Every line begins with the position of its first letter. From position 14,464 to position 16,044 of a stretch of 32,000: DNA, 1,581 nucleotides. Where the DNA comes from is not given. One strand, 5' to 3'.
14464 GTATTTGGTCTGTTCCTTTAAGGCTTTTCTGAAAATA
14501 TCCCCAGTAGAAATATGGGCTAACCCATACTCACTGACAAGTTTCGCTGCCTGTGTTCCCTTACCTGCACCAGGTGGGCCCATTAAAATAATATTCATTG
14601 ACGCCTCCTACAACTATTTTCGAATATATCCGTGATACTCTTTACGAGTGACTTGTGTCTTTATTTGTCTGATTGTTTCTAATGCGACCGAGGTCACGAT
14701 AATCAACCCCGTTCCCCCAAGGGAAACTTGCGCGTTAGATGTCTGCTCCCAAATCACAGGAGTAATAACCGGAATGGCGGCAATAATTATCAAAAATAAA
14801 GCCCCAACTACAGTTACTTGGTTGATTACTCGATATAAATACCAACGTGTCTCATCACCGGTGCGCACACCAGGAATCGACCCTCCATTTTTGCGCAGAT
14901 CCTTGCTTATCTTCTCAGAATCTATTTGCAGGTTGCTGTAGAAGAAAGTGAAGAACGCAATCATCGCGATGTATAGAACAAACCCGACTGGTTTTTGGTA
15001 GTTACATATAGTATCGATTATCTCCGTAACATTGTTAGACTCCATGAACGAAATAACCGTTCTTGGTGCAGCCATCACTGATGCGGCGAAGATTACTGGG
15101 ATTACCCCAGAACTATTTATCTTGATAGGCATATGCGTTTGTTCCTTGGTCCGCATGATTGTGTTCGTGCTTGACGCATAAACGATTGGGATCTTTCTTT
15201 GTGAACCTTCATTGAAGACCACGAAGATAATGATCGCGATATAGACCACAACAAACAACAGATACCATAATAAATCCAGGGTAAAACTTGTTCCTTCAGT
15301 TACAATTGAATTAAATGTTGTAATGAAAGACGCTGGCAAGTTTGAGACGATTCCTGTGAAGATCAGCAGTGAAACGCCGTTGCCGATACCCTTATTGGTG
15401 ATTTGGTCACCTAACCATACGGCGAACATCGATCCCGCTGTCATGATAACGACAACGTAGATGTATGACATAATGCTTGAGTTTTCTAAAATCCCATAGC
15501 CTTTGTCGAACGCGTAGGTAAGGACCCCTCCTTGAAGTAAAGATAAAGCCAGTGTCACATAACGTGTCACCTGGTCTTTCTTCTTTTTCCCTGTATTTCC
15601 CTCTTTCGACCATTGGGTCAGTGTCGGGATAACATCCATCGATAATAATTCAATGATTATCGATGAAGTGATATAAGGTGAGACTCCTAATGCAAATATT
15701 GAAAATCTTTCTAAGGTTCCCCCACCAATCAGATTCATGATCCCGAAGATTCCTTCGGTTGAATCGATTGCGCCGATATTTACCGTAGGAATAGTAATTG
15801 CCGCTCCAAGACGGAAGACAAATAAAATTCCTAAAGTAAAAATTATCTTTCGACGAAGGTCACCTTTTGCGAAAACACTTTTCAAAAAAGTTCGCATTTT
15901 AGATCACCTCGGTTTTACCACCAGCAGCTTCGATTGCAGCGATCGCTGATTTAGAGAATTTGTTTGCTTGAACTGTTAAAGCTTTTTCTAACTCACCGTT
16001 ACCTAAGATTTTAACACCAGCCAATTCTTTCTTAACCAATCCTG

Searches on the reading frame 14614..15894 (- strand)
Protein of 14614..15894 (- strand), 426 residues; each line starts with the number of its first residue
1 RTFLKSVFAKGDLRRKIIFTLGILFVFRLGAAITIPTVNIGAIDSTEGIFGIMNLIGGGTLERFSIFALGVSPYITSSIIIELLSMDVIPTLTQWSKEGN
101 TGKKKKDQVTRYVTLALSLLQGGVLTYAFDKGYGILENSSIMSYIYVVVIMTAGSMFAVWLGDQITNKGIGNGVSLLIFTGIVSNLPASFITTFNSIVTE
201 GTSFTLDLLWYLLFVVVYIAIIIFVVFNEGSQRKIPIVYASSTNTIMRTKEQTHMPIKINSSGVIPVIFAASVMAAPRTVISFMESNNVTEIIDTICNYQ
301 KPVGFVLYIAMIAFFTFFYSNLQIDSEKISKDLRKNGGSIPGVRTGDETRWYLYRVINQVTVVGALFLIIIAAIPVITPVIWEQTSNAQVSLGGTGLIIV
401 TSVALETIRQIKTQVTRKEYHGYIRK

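Call 59: find_homologous_proteins(query=window:14614-15894:-, max_evalue=1e-50)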
Query window:14614-15894:- (426 aa): 7975 proteins with E <= 1e-50 among 8000 candidates; the best 120 are listed.
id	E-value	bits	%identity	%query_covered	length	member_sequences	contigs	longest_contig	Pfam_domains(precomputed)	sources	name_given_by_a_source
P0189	3.8e-263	891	98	100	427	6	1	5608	PF00344.26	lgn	-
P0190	7.4e-248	840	90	100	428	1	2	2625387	PF00344.26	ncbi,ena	-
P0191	9.3e-213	725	78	100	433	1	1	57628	PF00344.26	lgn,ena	-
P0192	1.6e-210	717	77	100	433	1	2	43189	PF00344.26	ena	-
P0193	4.1e-210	716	77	100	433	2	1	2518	PF00344.26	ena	-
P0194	5.8e-210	715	77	100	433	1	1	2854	PF00344.26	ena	-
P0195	7.8e-210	715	77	100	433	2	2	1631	PF00344.26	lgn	-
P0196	1.8e-209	714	77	100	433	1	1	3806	PF00344.26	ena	-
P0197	2.3e-209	714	77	100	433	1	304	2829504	PF00344.26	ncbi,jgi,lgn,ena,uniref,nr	ncbi:preprotein translocase subunit SecY [Thomasclavelia spiroformis]|jgi:preprotein translocase, se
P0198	2.5e-209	713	76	100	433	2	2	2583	PF00344.26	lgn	-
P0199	2.6e-209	713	75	100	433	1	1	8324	PF00344.26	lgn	-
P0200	2.6e-209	713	77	100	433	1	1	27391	PF00344.26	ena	-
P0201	3.2e-209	713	77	100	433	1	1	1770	PF00344.26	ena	-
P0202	3.5e-209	713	77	100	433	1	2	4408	PF00344.26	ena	-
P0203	3.5e-209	713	77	100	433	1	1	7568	PF00344.26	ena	-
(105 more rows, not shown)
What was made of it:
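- Tried and rejected: This was rejected: the window's SecY is 76-77% identical to Thomasclavelia and [Clostridium] saccharogumia (Erysipelotrichaceae) (call 59).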
